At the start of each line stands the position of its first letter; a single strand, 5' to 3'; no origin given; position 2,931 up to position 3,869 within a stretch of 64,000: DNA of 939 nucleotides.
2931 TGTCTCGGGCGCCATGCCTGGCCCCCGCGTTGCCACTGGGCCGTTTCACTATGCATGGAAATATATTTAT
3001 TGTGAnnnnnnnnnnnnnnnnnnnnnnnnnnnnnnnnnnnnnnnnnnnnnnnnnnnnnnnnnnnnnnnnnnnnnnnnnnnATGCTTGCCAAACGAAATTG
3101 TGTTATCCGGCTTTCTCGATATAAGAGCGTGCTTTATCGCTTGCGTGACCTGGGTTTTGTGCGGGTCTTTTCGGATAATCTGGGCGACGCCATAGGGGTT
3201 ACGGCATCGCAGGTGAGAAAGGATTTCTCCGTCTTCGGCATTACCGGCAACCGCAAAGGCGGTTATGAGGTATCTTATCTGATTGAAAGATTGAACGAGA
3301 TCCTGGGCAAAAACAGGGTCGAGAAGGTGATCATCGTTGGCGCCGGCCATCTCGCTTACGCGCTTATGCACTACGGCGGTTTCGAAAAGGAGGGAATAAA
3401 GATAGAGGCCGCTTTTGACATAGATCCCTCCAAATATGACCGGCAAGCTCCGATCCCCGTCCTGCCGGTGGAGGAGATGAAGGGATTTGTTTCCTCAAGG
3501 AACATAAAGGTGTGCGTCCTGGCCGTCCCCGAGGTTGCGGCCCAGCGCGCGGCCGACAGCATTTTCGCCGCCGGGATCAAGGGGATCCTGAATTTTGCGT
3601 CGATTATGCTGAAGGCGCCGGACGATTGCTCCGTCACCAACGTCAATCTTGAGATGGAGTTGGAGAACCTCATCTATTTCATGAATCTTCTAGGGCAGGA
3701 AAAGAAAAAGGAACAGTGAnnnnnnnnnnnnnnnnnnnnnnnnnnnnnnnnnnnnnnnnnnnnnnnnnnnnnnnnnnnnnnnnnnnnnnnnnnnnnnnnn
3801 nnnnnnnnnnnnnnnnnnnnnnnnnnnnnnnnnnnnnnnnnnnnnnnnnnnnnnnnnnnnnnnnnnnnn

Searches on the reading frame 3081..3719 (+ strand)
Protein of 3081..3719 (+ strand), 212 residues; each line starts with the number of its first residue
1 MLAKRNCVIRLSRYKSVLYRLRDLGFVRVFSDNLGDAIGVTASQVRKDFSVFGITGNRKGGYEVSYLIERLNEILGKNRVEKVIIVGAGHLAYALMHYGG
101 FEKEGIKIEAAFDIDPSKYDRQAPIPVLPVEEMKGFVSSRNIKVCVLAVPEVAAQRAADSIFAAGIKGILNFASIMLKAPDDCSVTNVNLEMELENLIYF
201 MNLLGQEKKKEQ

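Call 19: find_encoding_contigs(protein=window:3081-3719:+, flank=10000, max_places=10)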
Protein window:3081-3719:+ (212 aa): 14 contigs read that carry it; 10 places shown.
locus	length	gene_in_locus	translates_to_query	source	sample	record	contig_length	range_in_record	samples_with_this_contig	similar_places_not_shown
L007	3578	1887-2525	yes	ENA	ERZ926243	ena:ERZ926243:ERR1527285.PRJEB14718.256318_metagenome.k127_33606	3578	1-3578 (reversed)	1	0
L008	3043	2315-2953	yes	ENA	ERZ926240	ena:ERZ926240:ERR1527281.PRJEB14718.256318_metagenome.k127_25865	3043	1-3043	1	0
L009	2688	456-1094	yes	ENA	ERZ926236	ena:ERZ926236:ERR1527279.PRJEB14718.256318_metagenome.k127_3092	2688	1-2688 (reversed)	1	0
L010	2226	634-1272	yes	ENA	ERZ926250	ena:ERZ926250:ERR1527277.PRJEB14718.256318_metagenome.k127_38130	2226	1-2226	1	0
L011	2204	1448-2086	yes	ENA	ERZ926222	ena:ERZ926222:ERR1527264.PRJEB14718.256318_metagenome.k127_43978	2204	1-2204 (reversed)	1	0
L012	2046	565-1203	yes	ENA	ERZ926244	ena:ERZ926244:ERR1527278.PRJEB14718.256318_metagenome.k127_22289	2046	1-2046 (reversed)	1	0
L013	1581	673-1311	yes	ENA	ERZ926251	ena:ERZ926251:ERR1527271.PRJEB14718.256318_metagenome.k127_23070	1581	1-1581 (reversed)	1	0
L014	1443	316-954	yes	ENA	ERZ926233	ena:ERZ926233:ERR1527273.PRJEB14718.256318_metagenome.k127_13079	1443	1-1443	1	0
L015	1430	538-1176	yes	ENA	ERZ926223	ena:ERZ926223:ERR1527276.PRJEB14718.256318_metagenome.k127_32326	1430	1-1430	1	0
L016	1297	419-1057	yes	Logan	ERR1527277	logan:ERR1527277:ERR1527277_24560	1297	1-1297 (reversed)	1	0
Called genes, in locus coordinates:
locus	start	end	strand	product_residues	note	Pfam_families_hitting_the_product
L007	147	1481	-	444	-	PF00324:AA_permease, PF03845:Spore_permease, PF13520:AA_permease_2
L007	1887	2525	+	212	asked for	PF06971:Put_DNA-bind_N, PF02629:CoA_binding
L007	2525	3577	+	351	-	?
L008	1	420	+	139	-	?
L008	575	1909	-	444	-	PF00324:AA_permease, PF03845:Spore_permease, PF13520:AA_permease_2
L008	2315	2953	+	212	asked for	PF06971:Put_DNA-bind_N, PF02629:CoA_binding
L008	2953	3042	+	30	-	?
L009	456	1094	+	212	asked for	PF06971:Put_DNA-bind_N, PF02629:CoA_binding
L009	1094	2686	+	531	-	?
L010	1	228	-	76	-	?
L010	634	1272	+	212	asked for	PF06971:Put_DNA-bind_N, PF02629:CoA_binding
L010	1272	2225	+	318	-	?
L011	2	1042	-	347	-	?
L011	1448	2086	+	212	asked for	PF06971:Put_DNA-bind_N, PF02629:CoA_binding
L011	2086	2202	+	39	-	?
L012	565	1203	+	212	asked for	PF06971:Put_DNA-bind_N, PF02629:CoA_binding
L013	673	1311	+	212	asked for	PF06971:Put_DNA-bind_N, PF02629:CoA_binding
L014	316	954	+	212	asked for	PF06971:Put_DNA-bind_N, PF02629:CoA_binding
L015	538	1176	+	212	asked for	PF06971:Put_DNA-bind_N, PF02629:CoA_binding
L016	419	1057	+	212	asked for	PF06971:Put_DNA-bind_N, PF02629:CoA_binding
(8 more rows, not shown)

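Call 28: find_homologous_proteins(query=window:3081-3719:+, max_evalue=1e-40)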
Query window:3081-3719:+ (212 aa): 1709 proteins with E <= 1e-40 among 2090 candidates; the best 120 are listed.
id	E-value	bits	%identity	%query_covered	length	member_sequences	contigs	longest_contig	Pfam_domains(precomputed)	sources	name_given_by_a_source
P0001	8.4e-112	390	95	89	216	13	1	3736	PF02629.26,PF06971.20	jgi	jgi:redox-sensing transcriptional repressor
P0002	1.6e-101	356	76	98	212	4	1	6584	PF02629.26,PF06971.20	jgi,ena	-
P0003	3.3e-100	352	74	98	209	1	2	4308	PF02629.26,PF06971.20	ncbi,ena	ncbi:MAG: redox-sensing transcriptional repressor Rex [Candidatus Omnitrophota bacterium]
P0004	1.7e-99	349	74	98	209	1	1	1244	PF02629.26,PF06971.20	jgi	jgi:redox-sensing transcriptional repressor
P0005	5.3e-99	348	76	99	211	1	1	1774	PF02629.26,PF06971.20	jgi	-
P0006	7.7e-99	347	75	99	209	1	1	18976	PF02629.26,PF06971.20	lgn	-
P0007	5.3e-98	344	75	100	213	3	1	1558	PF02629.26,PF06971.20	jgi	jgi:redox-sensing transcriptional repressor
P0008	5.7e-98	344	76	100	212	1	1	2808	PF02629.26,PF06971.20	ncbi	-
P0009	1.8e-95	336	74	100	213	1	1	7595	PF02629.26,PF06971.20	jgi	jgi:redox-sensing transcriptional repressor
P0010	1.3e-90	320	70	98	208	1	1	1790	PF02629.26,PF06971.20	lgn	-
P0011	3.3e-89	316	75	89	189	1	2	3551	PF02629.26,PF06971.20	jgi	jgi:redox-sensing transcriptional repressor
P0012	3.3e-89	316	67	99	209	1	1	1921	PF02629.26,PF06971.20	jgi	jgi:redox-sensing transcriptional repressor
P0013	1.3e-87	311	65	100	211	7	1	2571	PF02629.26,PF06971.20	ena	-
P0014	1.8e-87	310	65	98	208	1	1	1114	PF02629.26,PF06971.20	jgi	-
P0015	2.2e-87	310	65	98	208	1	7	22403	PF02629.26,PF06971.20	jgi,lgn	-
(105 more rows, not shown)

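Call 29: find_encoding_contigs(protein=P0001, flank=10000, max_places=10)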
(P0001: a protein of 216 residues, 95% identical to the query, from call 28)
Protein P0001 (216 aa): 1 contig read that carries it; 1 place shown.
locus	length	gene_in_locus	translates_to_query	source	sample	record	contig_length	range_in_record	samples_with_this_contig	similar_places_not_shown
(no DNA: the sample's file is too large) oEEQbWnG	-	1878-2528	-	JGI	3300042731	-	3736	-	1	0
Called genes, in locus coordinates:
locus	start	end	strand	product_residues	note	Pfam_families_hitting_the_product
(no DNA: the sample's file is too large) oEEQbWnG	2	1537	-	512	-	?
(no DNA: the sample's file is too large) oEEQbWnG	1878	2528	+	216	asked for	PF06971:Put_DNA-bind_N (weak), PF02629:CoA_binding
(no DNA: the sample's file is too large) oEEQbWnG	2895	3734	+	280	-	?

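Call 30: find_encoding_contigs(protein=P0002, flank=10000, max_places=6)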
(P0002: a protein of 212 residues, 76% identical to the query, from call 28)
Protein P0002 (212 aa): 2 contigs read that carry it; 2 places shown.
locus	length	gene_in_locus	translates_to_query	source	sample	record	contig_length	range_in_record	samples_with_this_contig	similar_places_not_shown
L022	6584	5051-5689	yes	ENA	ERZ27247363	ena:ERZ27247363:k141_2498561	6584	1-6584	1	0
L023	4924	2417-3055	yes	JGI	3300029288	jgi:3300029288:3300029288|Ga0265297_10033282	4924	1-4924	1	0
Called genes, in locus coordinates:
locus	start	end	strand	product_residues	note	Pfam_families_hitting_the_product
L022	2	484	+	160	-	?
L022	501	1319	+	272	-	PF00950:ABC-3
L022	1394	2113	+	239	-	PF02511:Thy1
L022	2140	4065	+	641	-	PF07969:Amidohydro_3, PF01979:Amidohydro_1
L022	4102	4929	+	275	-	PF00037:Fer4 (faint), PF12837:Fer4_6 (faint), PF13237:Fer4_10 (weak), PF13484:Fer4_16 (faint), PF14697:Fer4_21 (faint), PF12838:Fer4_7 (weak), PF13187:Fer4_9 (weak), PF00881:Nitroreductase, +1 more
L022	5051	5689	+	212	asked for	PF06971:Put_DNA-bind_N, PF02629:CoA_binding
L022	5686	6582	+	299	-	?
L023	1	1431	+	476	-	?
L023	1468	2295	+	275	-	PF00037:Fer4 (faint), PF12837:Fer4_6 (faint), PF13237:Fer4_10 (weak), PF13484:Fer4_16 (faint), PF14697:Fer4_21 (faint), PF12838:Fer4_7 (weak), PF13187:Fer4_9 (weak), PF00881:Nitroreductase, +1 more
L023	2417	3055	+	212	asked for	PF06971:Put_DNA-bind_N, PF02629:CoA_binding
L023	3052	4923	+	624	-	?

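Call 31: find_encoding_contigs(protein=P0006, flank=10000, max_places=6)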
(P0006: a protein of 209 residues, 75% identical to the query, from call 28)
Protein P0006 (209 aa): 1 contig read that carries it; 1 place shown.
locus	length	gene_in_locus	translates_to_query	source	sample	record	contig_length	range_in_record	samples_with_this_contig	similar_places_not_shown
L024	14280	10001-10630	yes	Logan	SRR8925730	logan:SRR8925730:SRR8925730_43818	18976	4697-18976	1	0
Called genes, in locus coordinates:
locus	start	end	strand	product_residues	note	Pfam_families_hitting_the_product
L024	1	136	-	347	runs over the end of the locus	PF00348:polyprenyl_synt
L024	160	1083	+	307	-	PF01040:UbiA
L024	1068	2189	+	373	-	PF01266:DAO (faint), PF07992:Pyr_redox_2, PF13450:NAD_binding_8 (weak), PF13454:NAD_binding_9 (faint), PF00070:Pyr_redox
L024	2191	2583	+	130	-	PF07681:DoxX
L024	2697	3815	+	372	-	PF21088:MS_channel_1st (weak), PF00924:MS_channel_2nd, PF21082:MS_channel_3rd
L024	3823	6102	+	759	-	PF13439:Glyco_transf_4, PF00534:Glycos_transf_1, PF13692:Glyco_trans_1_4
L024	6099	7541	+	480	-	PF04041:Glyco_hydro_130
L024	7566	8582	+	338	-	PF00224:PK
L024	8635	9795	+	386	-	PF13449:Phytase-like (faint)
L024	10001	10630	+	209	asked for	PF06971:Put_DNA-bind_N, PF02629:CoA_binding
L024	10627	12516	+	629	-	PF12837:Fer4_6 (faint), PF01512:Complex1_51K, PF10531:SLBB (weak), PF10589:NADH_4Fe-4S, PF12838:Fer4_7 (weak), PF13187:Fer4_9 (weak), PF13237:Fer4_10 (weak), PF00037:Fer4 (weak), +1 more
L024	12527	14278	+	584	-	?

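Call 36: find_encoding_contigs(protein=P0121, flank=10000, max_places=6)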
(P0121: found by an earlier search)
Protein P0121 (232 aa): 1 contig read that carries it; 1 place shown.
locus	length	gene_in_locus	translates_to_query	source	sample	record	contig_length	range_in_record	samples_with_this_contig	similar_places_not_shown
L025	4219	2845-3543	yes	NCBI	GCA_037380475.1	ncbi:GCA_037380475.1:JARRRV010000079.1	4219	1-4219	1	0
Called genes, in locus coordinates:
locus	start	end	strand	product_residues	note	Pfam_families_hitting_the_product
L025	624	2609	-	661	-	PF00005:ABC_tran, PF02463:SMC_N (faint), PF03193:RsgA_GTPase (faint), PF13191:AAA_16 (faint), PF13555:AAA_29 (faint), PF12848:ABC_tran_Xtn, PF00005:ABC_tran, PF16326:ABC_tran_CTD (weak), +4 more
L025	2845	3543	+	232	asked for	PF06971:Put_DNA-bind_N, PF02629:CoA_binding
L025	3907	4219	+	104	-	?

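Call 37: find_encoding_contigs(protein=P0127, flank=10000, max_places=6)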
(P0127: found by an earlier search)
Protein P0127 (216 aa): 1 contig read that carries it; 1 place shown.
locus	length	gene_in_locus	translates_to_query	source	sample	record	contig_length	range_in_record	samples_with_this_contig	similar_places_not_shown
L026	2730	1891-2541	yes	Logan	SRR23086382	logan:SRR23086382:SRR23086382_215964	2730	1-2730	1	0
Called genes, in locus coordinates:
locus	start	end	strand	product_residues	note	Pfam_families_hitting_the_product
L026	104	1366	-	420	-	PF00149:Metallophos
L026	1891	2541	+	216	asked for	PF06971:Put_DNA-bind_N, PF02629:CoA_binding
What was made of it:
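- Synteny around rex is also poor in this clade, so varying neighbours are not special (calls 30, 31, 36, 37).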
